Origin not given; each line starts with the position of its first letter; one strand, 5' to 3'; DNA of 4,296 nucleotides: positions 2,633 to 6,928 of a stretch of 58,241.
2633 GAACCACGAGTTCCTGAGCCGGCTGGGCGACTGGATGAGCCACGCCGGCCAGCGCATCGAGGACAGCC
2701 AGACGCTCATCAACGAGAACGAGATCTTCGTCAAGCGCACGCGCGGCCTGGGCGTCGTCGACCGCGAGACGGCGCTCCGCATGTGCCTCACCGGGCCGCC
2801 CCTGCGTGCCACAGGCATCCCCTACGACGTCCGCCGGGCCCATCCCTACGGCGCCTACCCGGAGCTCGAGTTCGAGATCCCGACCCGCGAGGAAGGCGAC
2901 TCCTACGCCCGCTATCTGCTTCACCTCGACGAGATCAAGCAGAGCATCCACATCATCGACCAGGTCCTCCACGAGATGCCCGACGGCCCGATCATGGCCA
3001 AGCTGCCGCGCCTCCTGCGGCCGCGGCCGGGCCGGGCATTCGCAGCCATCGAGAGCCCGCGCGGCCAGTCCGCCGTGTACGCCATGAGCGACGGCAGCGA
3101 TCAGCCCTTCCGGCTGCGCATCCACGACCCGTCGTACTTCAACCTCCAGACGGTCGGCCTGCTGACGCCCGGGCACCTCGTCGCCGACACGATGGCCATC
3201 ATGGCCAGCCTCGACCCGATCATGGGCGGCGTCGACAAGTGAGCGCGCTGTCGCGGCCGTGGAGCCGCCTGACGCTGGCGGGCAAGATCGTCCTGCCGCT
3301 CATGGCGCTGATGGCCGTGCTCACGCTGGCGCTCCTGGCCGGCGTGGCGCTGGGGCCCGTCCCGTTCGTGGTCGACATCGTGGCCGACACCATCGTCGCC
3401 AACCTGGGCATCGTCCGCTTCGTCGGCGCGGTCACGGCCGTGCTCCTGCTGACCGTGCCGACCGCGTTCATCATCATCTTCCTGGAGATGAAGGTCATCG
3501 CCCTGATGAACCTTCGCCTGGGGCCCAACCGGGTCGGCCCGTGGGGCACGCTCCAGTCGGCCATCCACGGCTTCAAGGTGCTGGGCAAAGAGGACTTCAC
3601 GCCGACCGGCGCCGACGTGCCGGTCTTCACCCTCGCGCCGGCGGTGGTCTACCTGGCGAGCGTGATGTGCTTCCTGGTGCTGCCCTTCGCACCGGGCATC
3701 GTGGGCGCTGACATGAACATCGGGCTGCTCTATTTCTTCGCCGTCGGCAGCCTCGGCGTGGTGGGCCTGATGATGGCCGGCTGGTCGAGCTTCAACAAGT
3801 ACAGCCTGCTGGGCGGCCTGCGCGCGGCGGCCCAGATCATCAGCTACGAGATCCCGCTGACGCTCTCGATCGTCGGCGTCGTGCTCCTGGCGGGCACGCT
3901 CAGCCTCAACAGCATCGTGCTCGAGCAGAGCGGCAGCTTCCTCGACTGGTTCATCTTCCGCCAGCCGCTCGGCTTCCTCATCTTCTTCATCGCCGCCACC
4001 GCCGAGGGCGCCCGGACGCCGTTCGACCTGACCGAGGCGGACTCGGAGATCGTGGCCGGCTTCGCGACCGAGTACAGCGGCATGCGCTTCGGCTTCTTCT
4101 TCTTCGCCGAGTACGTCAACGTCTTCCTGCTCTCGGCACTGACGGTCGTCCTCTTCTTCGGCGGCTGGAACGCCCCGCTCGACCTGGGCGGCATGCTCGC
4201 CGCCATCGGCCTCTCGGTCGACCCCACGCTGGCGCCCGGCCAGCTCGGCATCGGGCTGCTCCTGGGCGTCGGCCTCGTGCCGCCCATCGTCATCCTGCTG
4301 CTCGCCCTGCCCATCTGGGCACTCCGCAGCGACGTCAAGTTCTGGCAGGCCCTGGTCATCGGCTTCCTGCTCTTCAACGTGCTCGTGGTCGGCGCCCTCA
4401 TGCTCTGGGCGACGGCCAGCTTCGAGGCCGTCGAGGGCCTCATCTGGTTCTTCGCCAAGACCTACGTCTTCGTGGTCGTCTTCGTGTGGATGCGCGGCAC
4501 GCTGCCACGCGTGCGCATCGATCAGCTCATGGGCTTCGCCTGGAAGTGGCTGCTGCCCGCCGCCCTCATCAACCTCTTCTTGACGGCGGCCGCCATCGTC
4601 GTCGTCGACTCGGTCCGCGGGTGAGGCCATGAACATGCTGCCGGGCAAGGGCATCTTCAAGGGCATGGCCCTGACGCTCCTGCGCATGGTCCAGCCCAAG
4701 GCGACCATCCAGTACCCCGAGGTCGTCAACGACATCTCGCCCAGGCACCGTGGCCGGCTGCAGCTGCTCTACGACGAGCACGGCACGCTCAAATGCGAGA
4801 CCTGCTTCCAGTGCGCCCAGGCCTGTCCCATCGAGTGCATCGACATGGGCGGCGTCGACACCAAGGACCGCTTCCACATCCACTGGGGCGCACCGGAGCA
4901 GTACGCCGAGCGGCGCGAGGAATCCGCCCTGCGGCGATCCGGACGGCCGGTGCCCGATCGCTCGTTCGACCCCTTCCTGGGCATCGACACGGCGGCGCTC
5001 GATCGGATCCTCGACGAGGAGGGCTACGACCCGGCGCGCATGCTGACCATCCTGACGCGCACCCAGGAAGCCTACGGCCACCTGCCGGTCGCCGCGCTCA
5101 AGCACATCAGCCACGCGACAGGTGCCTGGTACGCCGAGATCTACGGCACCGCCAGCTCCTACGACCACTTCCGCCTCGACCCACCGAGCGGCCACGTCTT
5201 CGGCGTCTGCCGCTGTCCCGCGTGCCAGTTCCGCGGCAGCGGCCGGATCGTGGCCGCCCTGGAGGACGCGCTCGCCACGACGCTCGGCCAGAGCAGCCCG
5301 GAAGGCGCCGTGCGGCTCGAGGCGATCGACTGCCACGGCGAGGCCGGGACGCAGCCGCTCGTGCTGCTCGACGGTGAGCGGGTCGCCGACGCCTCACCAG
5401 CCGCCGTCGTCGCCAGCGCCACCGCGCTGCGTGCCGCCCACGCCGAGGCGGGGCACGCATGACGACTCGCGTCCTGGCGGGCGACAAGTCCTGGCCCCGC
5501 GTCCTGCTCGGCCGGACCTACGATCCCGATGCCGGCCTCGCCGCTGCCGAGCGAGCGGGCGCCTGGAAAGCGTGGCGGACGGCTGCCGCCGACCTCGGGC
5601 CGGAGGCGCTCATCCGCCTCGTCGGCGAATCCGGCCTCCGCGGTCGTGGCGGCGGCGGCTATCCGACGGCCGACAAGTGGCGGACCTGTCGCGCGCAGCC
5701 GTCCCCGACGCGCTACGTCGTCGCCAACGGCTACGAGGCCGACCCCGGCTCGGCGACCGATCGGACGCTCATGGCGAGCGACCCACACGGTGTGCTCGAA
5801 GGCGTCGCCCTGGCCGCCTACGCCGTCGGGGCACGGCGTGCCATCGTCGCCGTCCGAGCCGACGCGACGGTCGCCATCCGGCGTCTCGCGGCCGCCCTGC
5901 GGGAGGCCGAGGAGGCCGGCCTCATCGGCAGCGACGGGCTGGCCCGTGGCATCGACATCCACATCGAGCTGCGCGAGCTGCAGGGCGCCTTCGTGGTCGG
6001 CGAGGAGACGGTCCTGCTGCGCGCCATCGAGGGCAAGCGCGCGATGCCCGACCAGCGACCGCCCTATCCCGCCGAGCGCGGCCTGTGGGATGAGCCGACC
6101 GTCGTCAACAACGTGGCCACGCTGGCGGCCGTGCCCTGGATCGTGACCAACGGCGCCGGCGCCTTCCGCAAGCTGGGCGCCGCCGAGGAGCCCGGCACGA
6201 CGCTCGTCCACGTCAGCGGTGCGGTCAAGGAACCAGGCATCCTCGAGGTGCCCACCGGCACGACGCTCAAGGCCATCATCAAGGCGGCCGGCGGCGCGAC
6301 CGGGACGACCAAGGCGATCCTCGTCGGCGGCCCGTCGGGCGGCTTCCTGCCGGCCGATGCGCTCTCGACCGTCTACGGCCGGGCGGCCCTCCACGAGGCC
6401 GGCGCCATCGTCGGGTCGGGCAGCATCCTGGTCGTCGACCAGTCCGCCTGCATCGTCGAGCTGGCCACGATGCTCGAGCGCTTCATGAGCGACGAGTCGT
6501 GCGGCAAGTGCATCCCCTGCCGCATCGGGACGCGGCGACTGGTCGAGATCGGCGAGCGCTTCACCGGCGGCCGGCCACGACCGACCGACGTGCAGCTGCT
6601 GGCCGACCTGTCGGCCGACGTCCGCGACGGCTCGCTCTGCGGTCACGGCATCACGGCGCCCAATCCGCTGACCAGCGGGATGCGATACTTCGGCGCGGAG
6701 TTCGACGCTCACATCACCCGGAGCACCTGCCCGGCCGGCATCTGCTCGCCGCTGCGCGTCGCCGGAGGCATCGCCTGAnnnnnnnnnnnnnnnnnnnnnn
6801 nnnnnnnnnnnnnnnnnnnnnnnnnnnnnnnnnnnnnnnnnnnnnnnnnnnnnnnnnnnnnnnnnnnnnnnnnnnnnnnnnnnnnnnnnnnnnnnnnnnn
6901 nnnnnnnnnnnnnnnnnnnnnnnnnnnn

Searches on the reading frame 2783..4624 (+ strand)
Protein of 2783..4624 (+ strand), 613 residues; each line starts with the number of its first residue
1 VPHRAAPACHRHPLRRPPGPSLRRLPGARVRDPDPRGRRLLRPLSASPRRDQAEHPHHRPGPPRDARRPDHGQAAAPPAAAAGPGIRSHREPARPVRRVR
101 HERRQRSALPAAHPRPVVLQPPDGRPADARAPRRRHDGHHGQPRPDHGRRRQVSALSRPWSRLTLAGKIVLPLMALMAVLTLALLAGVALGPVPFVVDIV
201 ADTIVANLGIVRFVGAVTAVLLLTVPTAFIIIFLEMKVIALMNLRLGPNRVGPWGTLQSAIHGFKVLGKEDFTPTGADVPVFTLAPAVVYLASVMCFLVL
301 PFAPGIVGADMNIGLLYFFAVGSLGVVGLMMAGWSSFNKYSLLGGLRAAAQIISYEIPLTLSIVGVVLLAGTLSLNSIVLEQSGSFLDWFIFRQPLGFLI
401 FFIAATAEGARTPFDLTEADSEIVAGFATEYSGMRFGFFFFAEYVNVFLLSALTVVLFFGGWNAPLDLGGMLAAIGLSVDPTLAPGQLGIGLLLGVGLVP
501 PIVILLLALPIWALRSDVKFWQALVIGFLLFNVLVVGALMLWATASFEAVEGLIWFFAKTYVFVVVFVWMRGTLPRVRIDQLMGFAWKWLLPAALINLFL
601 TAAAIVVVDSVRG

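Call 54: search_protein_families(library=pfam, proteins=[window:2783-4624:+], max_evalue=0.0001)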
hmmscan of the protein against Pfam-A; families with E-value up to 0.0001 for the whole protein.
window:2783-4624:+ (613 aa): 1 family
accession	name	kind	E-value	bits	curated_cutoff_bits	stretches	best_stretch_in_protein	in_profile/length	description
PF00146.26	NADHdh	-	9.5e-106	353.9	27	1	219-602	6-298/298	NADH dehydrogenase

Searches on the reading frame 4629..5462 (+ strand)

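Call 54: search_protein_families(library=pfam, proteins=[window:4629-5462:+], max_evalue=0.0001)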
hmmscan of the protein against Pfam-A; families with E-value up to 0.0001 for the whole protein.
window:4629-5462:+ (277 aa): 1 family
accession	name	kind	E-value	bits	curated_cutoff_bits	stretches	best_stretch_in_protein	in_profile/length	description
PF01257.25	2Fe-2S_thioredx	-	1.1e-24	87.3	24.8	1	125-261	2-138/145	Thioredoxin-like [2Fe-2S] ferredoxin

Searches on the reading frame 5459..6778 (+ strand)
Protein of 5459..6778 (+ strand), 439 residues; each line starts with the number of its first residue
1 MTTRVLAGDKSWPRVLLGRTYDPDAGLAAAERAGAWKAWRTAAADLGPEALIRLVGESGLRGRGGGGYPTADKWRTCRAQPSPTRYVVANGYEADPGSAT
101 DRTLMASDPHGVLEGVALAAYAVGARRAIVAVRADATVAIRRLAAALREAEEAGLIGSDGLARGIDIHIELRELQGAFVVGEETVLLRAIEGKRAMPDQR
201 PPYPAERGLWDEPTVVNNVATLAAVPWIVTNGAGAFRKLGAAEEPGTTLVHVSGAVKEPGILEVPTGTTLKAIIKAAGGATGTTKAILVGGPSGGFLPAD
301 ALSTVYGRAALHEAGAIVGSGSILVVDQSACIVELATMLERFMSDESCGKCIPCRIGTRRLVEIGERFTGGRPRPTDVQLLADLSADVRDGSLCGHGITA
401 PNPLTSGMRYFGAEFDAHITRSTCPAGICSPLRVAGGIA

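Call 54: search_protein_families(library=pfam, proteins=[window:5459-6778:+], max_evalue=0.0001)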
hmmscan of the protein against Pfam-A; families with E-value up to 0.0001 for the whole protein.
window:5459-6778:+ (439 aa): 4 families
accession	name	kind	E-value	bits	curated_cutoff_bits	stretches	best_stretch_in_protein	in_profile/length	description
PF01512.22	Complex1_51K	-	2.1e-41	141.8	31.2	1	55-226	1-149/150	Nuo51 FMN-binding domain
PF10589.14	NADH_4Fe-4S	-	3e-25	88.3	23.5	1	336-418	3-85/85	NADH-ubiquinone oxidoreductase-F iron-sulfur binding region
PF10531.15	SLBB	-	5.1e-11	42.7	27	1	250-296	2-54/55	SLBB domain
PF22461.2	SLBB_2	-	1.3e-05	25.6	27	1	249-291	2-48/79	SLBB domain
